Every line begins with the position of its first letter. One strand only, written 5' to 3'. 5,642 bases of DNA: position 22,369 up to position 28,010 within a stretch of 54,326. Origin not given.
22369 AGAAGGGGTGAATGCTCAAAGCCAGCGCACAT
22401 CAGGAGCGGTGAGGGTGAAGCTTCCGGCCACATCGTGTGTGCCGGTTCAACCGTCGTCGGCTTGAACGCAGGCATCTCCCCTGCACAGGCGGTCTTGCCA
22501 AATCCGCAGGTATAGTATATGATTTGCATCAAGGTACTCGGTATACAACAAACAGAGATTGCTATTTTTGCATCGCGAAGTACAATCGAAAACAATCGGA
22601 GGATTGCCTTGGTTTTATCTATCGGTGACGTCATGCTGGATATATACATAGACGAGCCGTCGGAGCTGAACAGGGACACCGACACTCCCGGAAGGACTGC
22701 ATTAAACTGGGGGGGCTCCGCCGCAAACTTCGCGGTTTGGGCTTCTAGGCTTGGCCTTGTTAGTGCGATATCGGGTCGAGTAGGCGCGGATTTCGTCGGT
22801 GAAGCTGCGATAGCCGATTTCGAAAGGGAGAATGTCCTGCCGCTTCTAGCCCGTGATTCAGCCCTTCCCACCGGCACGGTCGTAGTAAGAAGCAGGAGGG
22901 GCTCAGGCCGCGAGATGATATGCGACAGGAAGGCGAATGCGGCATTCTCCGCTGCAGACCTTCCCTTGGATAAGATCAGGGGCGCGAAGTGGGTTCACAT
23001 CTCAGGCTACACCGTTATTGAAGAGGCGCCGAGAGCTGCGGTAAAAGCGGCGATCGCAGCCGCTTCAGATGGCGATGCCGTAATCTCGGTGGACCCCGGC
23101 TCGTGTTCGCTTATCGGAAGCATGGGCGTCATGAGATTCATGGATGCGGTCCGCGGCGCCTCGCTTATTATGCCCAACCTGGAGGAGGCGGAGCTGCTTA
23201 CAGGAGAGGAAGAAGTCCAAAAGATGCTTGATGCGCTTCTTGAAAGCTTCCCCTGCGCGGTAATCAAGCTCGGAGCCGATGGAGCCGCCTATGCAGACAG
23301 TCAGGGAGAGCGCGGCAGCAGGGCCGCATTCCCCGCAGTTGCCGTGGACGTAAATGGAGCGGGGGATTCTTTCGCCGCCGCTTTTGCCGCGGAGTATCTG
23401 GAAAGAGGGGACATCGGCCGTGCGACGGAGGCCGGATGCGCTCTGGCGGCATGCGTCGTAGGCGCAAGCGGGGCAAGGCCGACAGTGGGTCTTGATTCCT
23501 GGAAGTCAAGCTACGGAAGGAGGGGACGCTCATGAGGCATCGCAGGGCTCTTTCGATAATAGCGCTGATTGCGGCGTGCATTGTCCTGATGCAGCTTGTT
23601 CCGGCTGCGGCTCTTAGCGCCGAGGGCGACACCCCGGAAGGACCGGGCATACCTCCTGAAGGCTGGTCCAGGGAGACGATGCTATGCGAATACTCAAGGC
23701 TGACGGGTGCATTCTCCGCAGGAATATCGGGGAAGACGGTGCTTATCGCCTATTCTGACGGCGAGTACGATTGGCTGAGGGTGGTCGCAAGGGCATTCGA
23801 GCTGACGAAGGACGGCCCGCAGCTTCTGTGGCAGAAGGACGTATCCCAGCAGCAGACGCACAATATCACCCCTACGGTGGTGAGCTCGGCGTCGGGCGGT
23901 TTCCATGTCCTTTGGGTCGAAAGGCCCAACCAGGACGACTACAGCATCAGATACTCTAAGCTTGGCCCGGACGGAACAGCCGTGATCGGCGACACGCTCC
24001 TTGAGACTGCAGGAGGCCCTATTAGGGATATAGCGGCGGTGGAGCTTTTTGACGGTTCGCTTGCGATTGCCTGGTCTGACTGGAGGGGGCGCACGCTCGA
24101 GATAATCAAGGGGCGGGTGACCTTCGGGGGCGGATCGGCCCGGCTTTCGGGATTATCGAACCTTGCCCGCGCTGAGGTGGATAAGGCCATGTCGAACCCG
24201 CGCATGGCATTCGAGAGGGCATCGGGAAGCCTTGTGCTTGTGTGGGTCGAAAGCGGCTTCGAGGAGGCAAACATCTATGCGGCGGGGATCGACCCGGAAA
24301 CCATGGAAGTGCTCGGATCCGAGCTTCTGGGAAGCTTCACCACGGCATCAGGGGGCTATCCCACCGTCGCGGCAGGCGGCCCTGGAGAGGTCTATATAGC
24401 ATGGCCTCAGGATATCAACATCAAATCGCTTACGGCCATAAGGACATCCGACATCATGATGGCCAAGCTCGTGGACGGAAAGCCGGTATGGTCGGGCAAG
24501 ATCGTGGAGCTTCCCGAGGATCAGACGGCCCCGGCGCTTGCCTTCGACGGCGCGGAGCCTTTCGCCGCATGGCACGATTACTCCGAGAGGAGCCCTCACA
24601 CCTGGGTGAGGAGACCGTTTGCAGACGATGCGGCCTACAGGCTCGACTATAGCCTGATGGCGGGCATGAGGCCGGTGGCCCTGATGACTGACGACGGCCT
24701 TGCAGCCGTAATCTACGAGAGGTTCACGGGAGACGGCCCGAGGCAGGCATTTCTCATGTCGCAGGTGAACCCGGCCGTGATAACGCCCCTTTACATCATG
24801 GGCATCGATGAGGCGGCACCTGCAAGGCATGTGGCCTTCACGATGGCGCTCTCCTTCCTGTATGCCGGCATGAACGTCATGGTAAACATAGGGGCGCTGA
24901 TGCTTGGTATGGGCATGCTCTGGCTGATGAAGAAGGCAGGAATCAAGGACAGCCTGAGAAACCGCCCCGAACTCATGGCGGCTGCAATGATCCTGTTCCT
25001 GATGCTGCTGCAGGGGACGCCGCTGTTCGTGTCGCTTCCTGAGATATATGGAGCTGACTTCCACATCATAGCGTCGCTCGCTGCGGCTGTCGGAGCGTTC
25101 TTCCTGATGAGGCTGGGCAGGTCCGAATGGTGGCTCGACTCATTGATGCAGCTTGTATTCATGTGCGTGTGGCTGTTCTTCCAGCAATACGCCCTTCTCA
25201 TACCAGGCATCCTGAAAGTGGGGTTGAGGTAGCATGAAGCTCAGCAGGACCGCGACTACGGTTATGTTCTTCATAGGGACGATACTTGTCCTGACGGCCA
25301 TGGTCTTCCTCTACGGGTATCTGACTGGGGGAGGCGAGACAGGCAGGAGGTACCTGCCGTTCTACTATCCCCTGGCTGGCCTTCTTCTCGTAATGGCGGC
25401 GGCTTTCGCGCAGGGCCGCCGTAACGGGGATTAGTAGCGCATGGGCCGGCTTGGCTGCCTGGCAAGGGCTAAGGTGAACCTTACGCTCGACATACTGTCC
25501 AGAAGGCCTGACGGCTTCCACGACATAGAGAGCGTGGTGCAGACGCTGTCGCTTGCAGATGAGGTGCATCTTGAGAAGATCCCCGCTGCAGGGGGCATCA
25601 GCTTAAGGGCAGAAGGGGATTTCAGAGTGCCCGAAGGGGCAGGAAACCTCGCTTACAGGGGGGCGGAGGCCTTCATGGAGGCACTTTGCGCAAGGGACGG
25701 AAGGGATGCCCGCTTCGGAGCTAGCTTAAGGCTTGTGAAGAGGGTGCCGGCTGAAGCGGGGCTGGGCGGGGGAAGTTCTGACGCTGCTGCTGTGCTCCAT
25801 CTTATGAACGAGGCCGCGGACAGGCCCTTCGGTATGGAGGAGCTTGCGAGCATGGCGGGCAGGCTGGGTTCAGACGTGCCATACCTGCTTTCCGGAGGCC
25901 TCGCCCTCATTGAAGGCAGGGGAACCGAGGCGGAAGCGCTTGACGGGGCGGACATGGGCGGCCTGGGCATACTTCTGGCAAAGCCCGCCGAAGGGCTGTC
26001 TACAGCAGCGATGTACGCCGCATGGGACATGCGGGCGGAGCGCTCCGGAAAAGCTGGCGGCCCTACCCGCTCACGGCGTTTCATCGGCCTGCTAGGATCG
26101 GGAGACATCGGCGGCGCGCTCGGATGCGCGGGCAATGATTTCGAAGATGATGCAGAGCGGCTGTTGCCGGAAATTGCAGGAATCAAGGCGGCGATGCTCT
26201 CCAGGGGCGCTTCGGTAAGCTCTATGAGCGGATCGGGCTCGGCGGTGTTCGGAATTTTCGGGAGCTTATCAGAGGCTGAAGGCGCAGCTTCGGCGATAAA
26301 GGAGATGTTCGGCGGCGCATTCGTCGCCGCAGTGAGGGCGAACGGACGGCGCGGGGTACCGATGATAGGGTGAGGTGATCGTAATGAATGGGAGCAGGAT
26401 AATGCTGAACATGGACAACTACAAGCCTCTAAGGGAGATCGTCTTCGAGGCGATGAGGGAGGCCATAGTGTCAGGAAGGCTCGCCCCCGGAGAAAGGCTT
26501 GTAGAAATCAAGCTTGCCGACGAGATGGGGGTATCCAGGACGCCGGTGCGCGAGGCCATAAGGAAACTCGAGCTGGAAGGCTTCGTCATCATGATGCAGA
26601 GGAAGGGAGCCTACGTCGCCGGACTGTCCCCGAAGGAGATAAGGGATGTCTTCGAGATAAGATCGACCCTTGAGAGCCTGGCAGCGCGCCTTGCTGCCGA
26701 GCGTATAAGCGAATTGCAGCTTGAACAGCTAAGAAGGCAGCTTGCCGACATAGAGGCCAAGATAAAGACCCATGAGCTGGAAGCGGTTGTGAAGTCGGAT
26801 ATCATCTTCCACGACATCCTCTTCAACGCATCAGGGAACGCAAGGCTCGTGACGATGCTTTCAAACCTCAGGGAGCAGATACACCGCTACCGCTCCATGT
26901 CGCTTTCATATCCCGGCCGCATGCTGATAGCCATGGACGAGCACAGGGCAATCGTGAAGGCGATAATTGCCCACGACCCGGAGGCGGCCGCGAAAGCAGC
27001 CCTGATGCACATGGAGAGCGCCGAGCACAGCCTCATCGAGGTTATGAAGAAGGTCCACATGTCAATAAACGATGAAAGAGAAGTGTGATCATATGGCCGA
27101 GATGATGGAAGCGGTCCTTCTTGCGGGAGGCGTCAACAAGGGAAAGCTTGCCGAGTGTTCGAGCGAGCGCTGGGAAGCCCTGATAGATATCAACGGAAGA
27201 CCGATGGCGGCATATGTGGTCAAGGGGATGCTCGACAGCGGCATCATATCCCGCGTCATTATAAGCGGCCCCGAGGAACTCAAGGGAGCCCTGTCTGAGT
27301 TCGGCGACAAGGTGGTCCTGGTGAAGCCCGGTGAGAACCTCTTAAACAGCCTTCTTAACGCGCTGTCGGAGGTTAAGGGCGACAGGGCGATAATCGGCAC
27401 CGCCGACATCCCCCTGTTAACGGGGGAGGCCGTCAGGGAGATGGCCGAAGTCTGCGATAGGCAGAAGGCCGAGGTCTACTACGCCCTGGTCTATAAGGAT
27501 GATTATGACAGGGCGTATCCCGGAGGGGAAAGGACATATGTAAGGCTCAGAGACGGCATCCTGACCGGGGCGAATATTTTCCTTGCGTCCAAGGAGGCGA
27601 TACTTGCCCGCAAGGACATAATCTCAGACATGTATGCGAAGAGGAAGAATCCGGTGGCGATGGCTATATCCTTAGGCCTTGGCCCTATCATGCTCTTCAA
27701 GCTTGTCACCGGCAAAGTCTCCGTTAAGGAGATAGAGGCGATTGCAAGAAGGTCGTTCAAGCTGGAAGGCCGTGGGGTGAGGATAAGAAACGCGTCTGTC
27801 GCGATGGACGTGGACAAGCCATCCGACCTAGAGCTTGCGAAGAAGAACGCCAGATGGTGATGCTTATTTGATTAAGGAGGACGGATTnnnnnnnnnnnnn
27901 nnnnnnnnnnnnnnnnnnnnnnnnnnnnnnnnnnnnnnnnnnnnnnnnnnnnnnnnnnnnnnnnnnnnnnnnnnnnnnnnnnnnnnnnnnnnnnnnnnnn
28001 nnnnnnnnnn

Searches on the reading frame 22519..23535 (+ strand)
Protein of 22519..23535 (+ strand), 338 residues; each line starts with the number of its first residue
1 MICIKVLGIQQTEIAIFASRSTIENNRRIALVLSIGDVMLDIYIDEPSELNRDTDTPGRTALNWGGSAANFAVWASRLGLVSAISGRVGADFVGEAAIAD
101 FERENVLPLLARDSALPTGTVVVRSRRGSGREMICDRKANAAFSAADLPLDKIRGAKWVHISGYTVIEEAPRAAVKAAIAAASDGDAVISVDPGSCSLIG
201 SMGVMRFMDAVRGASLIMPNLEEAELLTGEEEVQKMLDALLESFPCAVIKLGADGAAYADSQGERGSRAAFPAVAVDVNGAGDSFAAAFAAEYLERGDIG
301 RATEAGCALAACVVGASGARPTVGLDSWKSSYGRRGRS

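Call 16: search_protein_families(library=ncbifam, proteins=[window:22519-23535:+], max_evalue=0.00001)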
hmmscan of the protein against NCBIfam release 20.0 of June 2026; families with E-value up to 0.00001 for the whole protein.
window:22519-23535:+ (338 aa): 18 families
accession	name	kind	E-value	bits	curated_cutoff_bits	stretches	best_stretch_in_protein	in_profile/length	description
TIGR04382.1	myo_inos_iolC_N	equivalog_domain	4.2e-27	95.2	300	1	32-318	4-294/309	5-dehydro-2-deoxygluconokinase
TIGR02152.1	D_ribokin_bact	equivalog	7.3e-25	87.9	299.65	1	58-322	28-289/298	ribokinase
NF053626.1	RibKinHalex1628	equivalog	5.5e-23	81.9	330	1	64-323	37-282/293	ATP-dependent ribose-1-phosphate kinase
NF006957.1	PRK09434.1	equivalog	1.2e-21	77.6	450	1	65-298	27-265/302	fructokinase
NF049991.1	TagKinase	equivalog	2e-19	69.5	420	1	65-318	41-300/321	tagatose kinase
NF040938.1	KDG_KDGal_kin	equivalog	7.7e-18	64.6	400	1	65-319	30-289/305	bifunctional 2-dehydro-3-deoxygluconokinase/2-dehydro-3-deoxygalactonokinase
NF041332.1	KDG_KDGal_kin_Halo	equivalog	1.7e-16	60.6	440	1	34-312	6-290/320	bifunctional 2-dehydro-3-deoxygluconokinase/2-dehydro-3-deoxygalactonokinase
NF008353.0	PRK11142.1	equivalog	1.8e-16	60.6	341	1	61-324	35-294/307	ribokinase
NF041134.1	R1P_kin_Thcocales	equivalog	1.5e-15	57.4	500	1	61-323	33-272/291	ADP-dependent ribose-1-phosphate kinase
TIGR02198.1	rfaE_dom_I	equivalog_domain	1.9e-15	56.8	345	1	30-320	8-303/315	D-glycero-beta-D-manno-heptose-7-phosphate kinase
NF047869.1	myo_kin_aldol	exception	3.2e-11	42.3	600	1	28-321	5-319/586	bifunctional 5-dehydro-2-deoxygluconokinase/5-dehydro-2-deoxyphosphogluconate aldolase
TIGR03168.1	1-PFK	subfamily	2.1e-10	40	216.4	1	153-318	125-286/305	hexose kinase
TIGR03828.1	pfkB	equivalog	2.8e-09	36.4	292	1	156-318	128-286/305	1-phosphofructokinase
NF007321.0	PRK09813.1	equivalog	3.4e-09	36.5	247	0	243-319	185-260/261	fructoselysine 6-kinase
NF007355.0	PRK09850.1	equivalog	1.8e-08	33.8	540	1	31-295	6-268/313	pseudouridine kinase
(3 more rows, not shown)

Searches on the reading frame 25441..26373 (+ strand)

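Call 9: search_protein_families(library=pfam, proteins=[window:25441-26373:+], max_evalue=0.001)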
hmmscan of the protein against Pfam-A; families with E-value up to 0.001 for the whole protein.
window:25441-26373:+ (310 aa): 2 families
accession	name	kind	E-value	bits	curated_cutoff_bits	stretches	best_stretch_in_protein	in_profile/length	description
PF00288.32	GHMP_kinases_N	-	3.8e-12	46.7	22.3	1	69-153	1-87/87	GHMP kinases N terminal domain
PF08544.19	GHMP_kinases_C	-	6.1e-10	39.8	21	1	231-290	22-83/85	GHMP kinases C terminal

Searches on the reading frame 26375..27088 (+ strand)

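Call 9: search_protein_families(library=pfam, proteins=[window:26375-27088:+], max_evalue=0.001)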
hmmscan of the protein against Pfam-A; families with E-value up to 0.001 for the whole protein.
window:26375-27088:+ (237 aa): 4 families
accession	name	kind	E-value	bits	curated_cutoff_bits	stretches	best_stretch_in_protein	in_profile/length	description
PF07729.17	FCD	-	8.9e-33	113.8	24.3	1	91-214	1-124/125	FCD domain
PF00392.27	GntR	-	4.9e-18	65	27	1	21-81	3-64/64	Bacterial regulatory proteins, gntR family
PF08279.18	HTH_11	-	0.00028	21.1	25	0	46-77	20-51/55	HTH domain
PF13412.12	HTH_24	-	0.00034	20.6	21.9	0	47-71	23-47/48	Winged helix-turn-helix DNA-binding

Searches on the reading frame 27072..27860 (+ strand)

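Call 9: search_protein_families(library=pfam, proteins=[window:27072-27860:+], max_evalue=0.001)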
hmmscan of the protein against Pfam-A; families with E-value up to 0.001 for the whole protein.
window:27072-27860:+ (262 aa): 3 families
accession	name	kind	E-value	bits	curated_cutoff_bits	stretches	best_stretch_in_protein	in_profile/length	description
PF12804.13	NTP_transf_3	-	4.7e-13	50.1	27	1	14-138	1-121/160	MobA-like NTP transferase domain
PF02348.25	CTP_transf_3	-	3.7e-07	30.6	22.6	1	36-139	17-125/217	Cytidylyltransferase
PF01128.25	IspD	-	3.7e-06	27.3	27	1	30-144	15-133/221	2-C-methyl-D-erythritol 4-phosphate cytidylyltransferase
